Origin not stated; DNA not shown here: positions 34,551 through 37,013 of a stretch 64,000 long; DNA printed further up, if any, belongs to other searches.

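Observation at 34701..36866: LMW-PTP, RpiB and serine hydroxymethyltransferase encoded as one uninterrupted 721-codon ORF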

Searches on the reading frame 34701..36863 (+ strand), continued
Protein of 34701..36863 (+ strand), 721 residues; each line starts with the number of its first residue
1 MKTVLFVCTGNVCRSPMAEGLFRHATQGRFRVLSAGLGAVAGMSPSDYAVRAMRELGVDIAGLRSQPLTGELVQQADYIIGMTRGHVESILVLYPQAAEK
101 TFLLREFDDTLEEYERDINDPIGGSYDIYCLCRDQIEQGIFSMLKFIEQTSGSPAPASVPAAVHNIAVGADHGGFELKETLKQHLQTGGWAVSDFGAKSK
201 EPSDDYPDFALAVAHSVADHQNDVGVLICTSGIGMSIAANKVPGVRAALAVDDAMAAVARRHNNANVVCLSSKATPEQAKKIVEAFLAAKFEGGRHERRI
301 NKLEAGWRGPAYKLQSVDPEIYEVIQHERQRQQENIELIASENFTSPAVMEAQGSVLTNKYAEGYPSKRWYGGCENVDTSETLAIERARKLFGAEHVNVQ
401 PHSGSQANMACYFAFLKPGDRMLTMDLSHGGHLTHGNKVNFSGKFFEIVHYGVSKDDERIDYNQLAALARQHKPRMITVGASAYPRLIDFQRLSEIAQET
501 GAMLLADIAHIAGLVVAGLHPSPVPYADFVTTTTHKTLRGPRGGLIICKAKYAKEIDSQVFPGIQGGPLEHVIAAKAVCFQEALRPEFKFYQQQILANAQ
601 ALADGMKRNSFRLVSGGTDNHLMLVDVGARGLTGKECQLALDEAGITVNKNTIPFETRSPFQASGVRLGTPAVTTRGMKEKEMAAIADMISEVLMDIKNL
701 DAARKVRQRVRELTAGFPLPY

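Call 16: search_protein_representatives(protein=window:34701-36863:+)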
Query: 721 residues. Proteins with E-value up to 0.001 (for the whole library): 49729; up to 1e-10: 23415; up to 1e-30: 3845. The best 150 are listed.
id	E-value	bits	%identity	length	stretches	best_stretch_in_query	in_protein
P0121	1.0e-259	880.1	59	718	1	17-720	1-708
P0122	5.3e-196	669.5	55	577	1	164-720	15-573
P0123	4.8e-192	656.4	46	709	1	17-720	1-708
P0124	1.8e-178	611.6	53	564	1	166-720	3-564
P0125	1.0e-165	569.4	62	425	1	314-719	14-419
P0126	2.1e-165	568.4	62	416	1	314-721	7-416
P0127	3.5e-164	564.3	50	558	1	165-695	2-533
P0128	1.2e-160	552.6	59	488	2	163-498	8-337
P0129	5.9e-147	507.4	62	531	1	314-693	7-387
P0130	3.5e-143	494.9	61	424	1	268-665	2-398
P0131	2.7e-141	488.7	50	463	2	316-634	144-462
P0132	5.2e-141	487.8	56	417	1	318-718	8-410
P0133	1.7e-137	476.1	53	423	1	314-720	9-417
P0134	6.2e-137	474.3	53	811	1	313-719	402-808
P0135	1.4e-135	469.8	44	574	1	165-703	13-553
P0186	3.8e-110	385.7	38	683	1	17-714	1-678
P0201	1.5e-105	370.5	46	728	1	313-719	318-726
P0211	8.5e-104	364.8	40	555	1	164-694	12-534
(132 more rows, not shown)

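Call 18: list_cluster_members(proteins=[P0121, P0123, P0186, P0122, P0124, P0127, P0135, P0211, P0134, P0201])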
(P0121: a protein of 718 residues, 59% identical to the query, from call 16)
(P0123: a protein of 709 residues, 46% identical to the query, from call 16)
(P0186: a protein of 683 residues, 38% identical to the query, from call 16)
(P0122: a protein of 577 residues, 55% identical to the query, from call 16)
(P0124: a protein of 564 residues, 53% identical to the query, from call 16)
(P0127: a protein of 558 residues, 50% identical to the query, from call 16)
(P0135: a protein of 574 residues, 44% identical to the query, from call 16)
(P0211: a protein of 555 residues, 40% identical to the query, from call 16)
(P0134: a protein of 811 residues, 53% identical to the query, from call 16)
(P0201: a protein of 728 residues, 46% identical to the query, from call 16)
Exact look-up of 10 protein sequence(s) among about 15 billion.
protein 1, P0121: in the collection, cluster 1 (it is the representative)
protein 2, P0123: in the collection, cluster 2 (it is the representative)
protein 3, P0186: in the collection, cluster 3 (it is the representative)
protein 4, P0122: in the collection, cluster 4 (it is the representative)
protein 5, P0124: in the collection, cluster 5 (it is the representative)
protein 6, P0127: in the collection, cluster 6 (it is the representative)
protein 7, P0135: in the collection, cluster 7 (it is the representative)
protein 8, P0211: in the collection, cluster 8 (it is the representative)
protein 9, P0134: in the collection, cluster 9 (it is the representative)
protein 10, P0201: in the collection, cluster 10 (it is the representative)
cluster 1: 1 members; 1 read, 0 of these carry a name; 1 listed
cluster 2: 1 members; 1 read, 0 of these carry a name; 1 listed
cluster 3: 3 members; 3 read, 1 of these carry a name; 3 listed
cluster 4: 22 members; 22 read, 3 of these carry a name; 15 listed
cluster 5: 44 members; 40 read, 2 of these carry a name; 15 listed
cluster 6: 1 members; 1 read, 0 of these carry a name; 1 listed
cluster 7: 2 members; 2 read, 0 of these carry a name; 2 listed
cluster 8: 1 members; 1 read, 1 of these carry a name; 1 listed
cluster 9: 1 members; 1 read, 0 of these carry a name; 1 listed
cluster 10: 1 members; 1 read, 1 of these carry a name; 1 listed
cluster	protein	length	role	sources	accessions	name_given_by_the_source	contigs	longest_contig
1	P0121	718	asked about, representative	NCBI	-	-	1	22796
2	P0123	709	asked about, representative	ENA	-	-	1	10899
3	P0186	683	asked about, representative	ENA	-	-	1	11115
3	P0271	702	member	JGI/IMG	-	RpiB/LacA/LacB family sugar-phosphate isomerase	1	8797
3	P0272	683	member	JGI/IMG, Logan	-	-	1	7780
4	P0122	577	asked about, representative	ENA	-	-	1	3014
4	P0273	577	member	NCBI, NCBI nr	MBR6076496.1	MAG: serine hydroxymethyltransferase [Victivallales bacterium] | serine hydroxymethyltransferase [Victivallales bacterium]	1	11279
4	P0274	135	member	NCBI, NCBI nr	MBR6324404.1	MAG: RpiB/LacA/LacB family sugar-phosphate isomerase, partial [Victivallales bacterium] | RpiB/LacA/LacB family sugar-phosphate isomerase [Victivallales bacterium]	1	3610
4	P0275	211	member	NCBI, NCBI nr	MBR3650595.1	MAG: serine hydroxymethyltransferase, partial [Victivallales bacterium] | serine hydroxymethyltransferase [Victivallales bacterium]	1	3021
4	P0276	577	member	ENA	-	-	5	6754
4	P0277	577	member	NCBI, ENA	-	-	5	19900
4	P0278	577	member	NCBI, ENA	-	-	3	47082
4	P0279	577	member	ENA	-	-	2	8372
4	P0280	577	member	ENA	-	-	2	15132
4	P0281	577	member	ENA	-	-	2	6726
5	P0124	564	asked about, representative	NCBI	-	-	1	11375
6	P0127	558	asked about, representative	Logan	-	-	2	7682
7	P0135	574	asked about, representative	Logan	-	-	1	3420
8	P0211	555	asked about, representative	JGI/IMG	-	glycine hydroxymethyltransferase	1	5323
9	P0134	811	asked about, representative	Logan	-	-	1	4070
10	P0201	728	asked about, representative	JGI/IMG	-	glycine hydroxymethyltransferase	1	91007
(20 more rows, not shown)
